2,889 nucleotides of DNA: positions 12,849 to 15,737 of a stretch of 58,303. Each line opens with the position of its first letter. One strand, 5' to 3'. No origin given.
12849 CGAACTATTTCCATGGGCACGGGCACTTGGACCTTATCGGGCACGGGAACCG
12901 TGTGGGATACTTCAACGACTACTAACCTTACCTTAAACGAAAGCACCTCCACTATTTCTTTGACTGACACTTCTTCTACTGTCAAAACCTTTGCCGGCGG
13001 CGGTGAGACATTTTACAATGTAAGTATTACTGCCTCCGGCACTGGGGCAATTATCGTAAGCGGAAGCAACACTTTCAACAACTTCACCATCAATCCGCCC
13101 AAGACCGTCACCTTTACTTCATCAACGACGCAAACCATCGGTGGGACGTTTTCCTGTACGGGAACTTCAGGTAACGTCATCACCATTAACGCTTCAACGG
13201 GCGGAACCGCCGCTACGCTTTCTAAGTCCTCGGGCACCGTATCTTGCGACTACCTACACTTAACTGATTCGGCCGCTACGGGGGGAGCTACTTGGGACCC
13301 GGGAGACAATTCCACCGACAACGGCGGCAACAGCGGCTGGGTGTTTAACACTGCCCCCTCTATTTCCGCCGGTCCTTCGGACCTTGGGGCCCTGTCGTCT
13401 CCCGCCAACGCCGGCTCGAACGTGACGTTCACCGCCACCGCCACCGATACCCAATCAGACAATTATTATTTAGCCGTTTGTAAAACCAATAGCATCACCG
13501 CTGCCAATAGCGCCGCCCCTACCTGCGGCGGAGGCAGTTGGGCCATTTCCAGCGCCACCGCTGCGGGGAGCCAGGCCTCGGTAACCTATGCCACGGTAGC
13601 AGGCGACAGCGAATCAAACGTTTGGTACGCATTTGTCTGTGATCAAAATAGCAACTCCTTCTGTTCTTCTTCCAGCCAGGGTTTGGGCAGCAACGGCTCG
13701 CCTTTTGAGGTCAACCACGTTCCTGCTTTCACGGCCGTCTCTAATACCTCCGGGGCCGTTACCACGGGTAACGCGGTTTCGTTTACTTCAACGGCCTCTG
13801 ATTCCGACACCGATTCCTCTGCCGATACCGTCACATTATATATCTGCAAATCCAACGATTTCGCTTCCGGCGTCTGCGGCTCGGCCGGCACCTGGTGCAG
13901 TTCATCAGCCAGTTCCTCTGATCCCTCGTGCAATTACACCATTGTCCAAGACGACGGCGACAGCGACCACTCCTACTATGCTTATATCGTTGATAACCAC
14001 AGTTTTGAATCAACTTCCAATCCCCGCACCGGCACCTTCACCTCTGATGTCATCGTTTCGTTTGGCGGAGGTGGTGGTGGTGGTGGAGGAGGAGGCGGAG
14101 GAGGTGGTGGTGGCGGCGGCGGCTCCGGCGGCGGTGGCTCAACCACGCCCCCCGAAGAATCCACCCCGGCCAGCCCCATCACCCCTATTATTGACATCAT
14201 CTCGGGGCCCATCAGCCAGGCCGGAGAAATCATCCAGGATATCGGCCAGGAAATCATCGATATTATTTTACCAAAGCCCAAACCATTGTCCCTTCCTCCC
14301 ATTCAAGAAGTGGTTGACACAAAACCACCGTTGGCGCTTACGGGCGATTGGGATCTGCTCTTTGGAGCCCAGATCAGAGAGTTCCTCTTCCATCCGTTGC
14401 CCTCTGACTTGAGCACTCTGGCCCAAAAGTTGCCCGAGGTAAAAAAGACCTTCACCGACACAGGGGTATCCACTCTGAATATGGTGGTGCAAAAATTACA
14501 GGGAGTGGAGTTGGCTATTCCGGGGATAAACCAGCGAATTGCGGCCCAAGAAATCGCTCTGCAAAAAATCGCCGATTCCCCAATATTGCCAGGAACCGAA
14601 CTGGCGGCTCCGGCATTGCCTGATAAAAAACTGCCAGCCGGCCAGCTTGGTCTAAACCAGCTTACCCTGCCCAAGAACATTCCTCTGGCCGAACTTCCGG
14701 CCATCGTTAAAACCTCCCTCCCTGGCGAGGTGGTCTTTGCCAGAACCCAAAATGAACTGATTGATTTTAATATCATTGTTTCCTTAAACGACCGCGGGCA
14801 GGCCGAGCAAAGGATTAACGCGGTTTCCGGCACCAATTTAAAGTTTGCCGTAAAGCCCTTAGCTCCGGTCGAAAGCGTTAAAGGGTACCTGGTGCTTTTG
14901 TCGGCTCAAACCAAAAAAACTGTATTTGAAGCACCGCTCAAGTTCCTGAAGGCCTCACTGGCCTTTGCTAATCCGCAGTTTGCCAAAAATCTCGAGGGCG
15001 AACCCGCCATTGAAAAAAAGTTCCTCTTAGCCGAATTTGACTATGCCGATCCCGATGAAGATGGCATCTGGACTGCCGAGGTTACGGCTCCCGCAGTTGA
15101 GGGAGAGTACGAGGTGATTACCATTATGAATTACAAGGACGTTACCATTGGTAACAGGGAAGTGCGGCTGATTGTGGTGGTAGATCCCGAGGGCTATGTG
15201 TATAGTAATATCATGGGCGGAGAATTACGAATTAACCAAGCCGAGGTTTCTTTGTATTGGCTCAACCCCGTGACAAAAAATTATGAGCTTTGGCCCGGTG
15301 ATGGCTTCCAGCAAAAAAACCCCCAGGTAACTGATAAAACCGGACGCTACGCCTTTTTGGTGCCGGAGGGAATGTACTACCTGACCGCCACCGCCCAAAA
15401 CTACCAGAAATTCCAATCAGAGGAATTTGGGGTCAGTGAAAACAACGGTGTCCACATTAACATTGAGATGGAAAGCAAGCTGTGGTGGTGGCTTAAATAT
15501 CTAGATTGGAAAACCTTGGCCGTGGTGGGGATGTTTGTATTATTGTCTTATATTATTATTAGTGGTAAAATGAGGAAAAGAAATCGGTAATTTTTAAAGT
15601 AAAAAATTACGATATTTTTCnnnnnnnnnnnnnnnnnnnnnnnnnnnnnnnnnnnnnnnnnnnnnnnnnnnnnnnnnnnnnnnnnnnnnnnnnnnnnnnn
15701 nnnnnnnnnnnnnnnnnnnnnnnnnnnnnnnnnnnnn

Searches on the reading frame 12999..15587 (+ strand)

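Call 60: search_protein_families(library=pfam, proteins=[window:12999-15587:+], max_evalue=0.001)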
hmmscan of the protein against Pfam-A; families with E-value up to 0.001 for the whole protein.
window:12999-15587:+ (863 aa): 1 family
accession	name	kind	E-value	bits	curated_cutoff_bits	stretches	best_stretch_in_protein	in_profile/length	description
PF13620.12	CarboxypepD_reg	-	1.3e-05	25.8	32.3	1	777-825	33-82/82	Carboxypeptidase regulatory-like domain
